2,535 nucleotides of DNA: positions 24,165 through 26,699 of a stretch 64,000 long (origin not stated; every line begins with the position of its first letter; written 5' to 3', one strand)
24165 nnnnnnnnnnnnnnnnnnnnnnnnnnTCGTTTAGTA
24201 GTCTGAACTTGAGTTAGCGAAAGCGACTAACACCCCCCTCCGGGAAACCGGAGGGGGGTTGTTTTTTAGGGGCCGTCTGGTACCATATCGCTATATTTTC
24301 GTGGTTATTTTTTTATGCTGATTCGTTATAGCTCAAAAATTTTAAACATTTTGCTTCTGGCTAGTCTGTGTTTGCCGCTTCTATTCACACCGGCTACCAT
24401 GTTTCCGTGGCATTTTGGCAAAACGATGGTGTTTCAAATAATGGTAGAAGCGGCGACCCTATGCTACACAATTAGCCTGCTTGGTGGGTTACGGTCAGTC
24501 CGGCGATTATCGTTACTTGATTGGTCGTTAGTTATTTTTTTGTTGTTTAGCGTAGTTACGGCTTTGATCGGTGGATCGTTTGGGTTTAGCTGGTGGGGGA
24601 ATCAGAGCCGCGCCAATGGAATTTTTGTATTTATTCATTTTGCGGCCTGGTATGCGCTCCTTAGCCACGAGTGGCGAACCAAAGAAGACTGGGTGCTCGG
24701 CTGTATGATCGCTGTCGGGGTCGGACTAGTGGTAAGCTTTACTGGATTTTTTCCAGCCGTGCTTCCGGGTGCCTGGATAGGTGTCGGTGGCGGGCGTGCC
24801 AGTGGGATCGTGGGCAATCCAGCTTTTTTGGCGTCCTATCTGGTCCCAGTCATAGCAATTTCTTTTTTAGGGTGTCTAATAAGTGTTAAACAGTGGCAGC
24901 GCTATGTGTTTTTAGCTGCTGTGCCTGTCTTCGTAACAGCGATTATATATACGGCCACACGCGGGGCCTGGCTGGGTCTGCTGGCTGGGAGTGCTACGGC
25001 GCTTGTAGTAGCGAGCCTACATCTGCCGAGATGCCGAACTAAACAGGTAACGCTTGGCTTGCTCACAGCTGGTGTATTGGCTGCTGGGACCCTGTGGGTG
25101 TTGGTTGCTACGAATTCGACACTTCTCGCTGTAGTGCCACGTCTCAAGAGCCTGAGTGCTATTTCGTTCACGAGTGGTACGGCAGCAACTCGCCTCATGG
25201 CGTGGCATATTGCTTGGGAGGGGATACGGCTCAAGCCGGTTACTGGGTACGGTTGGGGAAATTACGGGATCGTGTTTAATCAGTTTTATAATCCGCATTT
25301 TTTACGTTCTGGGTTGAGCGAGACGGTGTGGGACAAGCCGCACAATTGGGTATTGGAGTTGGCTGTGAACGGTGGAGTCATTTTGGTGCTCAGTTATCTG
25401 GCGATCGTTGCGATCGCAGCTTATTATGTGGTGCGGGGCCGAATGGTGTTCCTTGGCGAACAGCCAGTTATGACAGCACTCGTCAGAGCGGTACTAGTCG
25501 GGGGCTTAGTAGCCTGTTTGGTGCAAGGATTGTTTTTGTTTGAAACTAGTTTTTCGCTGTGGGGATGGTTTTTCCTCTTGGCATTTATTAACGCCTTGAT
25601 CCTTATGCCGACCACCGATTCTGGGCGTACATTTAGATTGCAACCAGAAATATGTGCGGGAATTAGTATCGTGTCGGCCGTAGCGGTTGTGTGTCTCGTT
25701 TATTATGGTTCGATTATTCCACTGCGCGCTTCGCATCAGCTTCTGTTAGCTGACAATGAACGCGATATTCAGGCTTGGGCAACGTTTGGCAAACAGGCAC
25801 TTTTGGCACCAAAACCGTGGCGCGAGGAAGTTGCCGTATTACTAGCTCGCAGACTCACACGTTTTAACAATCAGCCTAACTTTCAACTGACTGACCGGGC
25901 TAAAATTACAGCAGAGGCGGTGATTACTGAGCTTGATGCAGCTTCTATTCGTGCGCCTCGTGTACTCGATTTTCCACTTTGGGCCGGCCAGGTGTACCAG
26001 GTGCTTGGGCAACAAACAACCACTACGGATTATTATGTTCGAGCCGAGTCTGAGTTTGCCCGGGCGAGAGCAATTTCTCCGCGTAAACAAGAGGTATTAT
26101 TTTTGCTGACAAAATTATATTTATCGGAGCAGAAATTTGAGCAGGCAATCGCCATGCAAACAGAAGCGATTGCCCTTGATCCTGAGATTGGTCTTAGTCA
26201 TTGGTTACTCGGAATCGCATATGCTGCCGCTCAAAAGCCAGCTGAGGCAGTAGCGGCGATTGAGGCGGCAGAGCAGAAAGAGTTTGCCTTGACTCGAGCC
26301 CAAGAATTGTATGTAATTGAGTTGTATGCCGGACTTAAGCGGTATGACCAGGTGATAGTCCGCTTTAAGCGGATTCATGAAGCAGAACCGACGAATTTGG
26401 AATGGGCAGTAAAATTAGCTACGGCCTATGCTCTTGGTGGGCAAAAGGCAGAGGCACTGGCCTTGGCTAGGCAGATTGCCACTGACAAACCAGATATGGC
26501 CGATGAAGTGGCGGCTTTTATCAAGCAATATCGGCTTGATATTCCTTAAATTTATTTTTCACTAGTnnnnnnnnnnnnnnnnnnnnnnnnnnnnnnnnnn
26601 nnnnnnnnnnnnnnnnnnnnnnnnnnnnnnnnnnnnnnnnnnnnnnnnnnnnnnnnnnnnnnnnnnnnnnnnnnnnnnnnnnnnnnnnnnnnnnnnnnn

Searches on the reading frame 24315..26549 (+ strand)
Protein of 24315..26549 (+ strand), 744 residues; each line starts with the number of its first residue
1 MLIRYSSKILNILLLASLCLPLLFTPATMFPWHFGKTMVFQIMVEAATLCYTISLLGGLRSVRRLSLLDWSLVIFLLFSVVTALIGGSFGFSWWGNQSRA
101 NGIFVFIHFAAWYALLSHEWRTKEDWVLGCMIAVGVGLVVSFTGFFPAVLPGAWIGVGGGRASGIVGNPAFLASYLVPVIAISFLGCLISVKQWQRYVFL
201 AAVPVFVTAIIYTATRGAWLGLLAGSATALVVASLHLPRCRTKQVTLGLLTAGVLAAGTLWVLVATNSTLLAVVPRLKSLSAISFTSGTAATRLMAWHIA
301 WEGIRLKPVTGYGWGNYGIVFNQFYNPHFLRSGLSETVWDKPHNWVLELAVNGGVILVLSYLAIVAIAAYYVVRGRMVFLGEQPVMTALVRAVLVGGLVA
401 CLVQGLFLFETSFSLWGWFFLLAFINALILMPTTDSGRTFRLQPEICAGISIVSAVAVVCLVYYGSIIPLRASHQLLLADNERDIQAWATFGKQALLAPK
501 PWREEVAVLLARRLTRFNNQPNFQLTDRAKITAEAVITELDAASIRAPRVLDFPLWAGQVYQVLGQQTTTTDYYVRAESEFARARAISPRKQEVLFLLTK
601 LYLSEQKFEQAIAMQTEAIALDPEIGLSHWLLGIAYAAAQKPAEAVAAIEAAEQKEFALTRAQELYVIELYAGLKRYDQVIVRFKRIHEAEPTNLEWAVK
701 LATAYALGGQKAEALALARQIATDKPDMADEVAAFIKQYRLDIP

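Call 80: search_protein_families(library=pfam, proteins=[window:24315-26549:+], max_evalue=0.00001)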
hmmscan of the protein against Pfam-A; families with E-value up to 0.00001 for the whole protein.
window:24315-26549:+ (744 aa): 3 families
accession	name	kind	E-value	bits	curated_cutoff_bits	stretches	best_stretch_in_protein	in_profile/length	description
PF04932.20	Wzy_C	-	3.3e-15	56.6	31.7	1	206-361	6-148/149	O-Antigen ligase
PF14559.12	TPR_19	-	5e-09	36.8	25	0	675-734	5-63/68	Tetratricopeptide repeat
PF13432.12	TPR_16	-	4e-06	27.6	32.7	0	601-653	6-58/65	Tetratricopeptide repeat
